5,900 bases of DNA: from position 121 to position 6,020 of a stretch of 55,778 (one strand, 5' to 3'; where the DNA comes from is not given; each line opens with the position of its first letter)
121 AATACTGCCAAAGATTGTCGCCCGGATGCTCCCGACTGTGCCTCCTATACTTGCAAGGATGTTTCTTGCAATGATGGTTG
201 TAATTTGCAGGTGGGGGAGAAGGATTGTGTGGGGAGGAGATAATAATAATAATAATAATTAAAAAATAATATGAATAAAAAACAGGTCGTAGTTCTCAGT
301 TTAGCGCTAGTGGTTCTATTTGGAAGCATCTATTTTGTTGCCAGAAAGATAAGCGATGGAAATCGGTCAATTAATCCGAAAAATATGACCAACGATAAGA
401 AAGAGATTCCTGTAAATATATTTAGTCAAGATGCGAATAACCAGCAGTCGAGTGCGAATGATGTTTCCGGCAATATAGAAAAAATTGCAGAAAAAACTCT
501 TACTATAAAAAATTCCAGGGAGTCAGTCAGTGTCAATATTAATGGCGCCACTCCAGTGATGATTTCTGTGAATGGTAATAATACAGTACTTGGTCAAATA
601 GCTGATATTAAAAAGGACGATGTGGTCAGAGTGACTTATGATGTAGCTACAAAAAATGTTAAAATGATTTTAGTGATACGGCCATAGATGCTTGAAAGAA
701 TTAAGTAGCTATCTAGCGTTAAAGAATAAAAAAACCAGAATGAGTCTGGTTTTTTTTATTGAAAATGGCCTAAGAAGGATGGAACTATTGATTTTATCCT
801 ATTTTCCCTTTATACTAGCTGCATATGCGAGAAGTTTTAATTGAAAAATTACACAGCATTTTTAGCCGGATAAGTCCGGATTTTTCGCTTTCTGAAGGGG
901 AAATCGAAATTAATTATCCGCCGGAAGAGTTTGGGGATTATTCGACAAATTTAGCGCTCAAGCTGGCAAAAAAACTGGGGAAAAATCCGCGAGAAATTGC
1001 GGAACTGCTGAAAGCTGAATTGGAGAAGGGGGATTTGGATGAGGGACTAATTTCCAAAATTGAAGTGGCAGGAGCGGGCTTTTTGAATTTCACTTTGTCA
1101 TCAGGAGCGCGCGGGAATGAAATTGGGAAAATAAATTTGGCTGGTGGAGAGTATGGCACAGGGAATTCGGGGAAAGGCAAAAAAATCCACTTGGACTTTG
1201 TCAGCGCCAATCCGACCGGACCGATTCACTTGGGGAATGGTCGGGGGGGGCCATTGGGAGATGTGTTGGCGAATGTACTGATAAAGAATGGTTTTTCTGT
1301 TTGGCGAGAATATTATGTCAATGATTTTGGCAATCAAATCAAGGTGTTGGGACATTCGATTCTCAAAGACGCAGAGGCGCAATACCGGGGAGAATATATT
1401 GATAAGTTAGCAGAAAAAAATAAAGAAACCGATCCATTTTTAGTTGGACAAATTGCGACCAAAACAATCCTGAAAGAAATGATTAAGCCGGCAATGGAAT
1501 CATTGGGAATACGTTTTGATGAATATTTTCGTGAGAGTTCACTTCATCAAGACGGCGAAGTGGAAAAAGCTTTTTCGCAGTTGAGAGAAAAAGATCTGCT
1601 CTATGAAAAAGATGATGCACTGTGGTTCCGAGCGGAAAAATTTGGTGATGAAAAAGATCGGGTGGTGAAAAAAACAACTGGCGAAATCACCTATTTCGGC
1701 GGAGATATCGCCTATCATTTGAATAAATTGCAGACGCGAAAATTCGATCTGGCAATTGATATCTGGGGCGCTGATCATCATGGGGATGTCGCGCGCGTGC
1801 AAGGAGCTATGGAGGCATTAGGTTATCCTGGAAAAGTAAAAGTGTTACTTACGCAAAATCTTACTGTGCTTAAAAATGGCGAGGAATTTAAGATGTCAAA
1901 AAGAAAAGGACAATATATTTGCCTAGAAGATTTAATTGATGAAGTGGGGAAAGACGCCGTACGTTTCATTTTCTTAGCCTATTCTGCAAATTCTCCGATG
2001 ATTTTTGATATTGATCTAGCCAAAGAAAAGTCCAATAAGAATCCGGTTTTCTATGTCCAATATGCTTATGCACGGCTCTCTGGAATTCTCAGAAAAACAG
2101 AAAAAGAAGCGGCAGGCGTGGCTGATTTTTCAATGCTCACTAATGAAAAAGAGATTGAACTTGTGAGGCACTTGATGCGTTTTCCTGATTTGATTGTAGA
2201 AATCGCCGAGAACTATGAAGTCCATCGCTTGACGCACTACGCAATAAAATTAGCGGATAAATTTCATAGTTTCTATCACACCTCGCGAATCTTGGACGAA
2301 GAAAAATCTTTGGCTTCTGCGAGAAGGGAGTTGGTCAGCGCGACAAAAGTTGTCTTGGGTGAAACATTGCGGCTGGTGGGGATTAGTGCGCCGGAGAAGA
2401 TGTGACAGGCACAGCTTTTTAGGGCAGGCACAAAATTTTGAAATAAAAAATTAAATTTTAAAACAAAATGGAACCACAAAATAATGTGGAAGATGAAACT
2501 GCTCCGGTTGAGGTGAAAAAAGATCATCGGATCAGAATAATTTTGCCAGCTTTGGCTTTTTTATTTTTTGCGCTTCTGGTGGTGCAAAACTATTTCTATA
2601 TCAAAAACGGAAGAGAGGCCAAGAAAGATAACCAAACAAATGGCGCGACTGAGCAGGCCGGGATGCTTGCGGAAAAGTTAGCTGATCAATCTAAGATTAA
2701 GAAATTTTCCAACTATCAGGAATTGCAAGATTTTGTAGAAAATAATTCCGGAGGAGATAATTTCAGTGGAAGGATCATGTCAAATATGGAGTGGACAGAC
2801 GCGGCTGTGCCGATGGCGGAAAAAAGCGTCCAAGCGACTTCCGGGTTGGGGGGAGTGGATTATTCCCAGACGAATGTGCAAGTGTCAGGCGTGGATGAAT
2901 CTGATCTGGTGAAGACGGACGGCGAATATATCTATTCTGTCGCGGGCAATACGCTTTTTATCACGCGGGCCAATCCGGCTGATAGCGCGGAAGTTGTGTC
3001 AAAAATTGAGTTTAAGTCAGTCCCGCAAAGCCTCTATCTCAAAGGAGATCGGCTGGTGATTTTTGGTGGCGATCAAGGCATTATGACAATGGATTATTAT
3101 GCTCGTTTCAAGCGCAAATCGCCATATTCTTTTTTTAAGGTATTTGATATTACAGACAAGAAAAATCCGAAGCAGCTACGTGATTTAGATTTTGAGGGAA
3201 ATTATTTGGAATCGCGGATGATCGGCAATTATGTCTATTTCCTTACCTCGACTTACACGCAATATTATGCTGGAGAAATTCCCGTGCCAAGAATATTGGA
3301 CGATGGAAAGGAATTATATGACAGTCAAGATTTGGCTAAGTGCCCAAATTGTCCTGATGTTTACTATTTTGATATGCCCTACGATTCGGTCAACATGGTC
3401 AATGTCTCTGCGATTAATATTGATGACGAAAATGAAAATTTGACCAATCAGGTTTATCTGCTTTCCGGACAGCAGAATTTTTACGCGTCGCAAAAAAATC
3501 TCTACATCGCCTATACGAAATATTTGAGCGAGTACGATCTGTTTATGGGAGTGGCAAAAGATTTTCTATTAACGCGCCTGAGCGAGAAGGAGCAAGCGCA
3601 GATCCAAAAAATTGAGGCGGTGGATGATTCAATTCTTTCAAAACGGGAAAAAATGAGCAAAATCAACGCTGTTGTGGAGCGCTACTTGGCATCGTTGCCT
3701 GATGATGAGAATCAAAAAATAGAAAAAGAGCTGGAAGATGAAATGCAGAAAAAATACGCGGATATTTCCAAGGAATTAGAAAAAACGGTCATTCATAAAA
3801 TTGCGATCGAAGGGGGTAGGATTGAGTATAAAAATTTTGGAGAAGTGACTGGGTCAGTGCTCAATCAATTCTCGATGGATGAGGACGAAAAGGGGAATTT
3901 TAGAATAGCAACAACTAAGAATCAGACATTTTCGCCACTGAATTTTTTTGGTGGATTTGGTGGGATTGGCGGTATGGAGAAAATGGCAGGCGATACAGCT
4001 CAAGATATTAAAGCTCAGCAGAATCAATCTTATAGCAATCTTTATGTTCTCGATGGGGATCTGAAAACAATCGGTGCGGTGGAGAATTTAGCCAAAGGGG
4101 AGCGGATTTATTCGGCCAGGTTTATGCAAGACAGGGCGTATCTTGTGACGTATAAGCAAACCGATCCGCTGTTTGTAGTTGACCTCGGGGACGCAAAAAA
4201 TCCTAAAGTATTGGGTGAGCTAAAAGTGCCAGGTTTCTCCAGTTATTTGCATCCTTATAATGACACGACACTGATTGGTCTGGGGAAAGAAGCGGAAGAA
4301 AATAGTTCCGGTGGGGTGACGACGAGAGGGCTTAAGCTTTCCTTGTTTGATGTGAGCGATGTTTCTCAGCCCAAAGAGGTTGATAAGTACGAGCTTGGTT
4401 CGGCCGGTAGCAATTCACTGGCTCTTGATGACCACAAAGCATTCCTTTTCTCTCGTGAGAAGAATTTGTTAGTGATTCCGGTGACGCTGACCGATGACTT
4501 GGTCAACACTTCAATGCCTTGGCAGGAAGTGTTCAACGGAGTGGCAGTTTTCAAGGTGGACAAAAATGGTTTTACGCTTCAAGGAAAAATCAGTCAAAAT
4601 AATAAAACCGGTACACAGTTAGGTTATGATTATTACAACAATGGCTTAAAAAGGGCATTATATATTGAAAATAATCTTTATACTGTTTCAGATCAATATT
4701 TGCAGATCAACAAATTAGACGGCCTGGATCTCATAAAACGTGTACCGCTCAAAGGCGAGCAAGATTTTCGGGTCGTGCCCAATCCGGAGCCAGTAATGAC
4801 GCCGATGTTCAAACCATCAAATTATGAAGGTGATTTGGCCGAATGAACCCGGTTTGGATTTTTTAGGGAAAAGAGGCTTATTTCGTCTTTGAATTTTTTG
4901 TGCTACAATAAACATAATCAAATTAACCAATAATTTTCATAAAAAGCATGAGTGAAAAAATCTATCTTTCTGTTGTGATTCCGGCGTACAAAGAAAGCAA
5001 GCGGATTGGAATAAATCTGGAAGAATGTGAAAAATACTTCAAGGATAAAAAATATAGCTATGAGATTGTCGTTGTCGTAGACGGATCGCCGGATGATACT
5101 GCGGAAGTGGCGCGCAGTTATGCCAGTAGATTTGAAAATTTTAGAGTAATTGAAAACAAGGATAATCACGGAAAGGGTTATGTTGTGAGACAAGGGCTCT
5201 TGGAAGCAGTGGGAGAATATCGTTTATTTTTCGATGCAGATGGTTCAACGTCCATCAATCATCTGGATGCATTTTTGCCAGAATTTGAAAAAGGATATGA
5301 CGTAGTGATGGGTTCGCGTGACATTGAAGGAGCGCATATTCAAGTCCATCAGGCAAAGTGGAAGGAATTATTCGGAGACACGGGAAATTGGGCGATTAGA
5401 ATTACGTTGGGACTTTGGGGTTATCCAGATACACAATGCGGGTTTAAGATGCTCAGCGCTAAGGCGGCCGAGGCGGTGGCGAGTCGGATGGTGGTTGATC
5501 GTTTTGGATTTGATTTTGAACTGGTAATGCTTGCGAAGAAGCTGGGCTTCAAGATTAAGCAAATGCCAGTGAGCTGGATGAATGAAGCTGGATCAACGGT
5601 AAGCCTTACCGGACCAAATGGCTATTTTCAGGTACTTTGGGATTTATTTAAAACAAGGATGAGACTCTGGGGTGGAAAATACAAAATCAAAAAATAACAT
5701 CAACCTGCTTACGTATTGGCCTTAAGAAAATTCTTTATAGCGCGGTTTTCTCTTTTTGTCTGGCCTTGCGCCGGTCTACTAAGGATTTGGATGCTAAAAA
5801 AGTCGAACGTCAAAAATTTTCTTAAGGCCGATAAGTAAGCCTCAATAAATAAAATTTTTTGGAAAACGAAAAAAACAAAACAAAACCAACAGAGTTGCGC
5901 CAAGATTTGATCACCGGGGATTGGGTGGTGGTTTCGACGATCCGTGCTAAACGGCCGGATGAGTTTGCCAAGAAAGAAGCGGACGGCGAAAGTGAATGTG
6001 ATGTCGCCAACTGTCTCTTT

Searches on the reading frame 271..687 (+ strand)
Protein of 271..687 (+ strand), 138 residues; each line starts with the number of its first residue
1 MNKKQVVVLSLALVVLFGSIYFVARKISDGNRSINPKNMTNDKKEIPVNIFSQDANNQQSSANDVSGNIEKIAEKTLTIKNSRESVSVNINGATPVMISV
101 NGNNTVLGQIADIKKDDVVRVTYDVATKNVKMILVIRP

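Call 40: find_encoding_contigs(protein=window:271-687:+, flank=10000, max_places=3)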
Protein window:271-687:+ (138 aa): 3 contigs read that carry it; 1 place shown.
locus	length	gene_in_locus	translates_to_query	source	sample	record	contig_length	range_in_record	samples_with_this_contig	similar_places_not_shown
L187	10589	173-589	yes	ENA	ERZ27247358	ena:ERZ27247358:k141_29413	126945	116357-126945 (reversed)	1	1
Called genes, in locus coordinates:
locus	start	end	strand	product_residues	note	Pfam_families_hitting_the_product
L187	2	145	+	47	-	?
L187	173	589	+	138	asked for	-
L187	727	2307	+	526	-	PF03485:Arg_tRNA_synt_N, PF00750:tRNA-synt_1d, PF09334:tRNA-synt_1g (faint), PF05746:DALR_1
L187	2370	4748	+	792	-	PF09826:Beta_propel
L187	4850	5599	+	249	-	PF00535:Glycos_transf_2, PF10111:Glyco_tranf_2_2 (weak), PF13641:Glyco_tranf_2_3 (weak)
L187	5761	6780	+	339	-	PF01087:GalP_UDP_transf, PF16268:DUF4921, PF02744:GalP_UDP_tr_C (weak), PF01230:HIT (weak)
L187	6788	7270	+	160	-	PF06695:Sm_multidrug_ex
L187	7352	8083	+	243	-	PF00121:TIM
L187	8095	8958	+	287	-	PF01116:F_bP_aldolase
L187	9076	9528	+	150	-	PF01257:2Fe-2S_thioredx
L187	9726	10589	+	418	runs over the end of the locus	PF01512:Complex1_51K, PF10589:NADH_4Fe-4S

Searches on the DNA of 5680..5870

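Call 48: search_rna_families(source=window, start=5680, end=5870, threshold=evalue, max_evalue=5)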
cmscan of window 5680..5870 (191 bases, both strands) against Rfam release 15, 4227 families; matches with E-value up to 5: 10.
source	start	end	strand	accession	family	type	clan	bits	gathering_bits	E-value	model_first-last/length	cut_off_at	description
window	5708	5839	+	RF04077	mir-1245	Gene; miRNA;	-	31.3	79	0.00013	1-69/69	no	mir-1245 microRNA precursor family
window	5708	5839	-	RF04134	MIR7504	Gene; miRNA;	-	23.9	83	0.029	1-124/124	no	MIR7504 microRNA precursor family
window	5689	5860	-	RF04205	MIR2606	Gene; miRNA;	-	23.9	139.7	0.12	1-165/165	no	MIR2606 microRNA precursor family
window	5814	5862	-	RF02584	KRAS_3UTR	Cis-reg;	-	20.7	49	3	1-49/49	no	KRAS 3' UTR cis-regulatory element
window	5709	5838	+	RF03351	MIR6020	Gene; miRNA;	-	20.2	118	0.084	1-110/110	no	MIR6020 microRNA precursor family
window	5689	5860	+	RF04205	MIR2606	Gene; miRNA;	-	18.5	139.7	1.8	1-165/165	no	MIR2606 microRNA precursor family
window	5708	5839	+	RF03912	mir-4659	Gene; miRNA;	-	17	92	0.64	1-73/73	no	mir-4659 microRNA precursor family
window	5815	5870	-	RF01230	snoR77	Gene; snRNA; snoRNA; HACA-box;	-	15.1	47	3.7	74-131/131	5'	Small nucleolar RNA snoR77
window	5707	5839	-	RF03601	MIR7993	Gene; miRNA;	-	14.8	100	4.2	1-137/138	no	MIR7993 microRNA precursor family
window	5713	5831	+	RF00697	mir-186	Gene; miRNA;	-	14.2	70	4.2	1-82/82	no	mir-186 microRNA precursor family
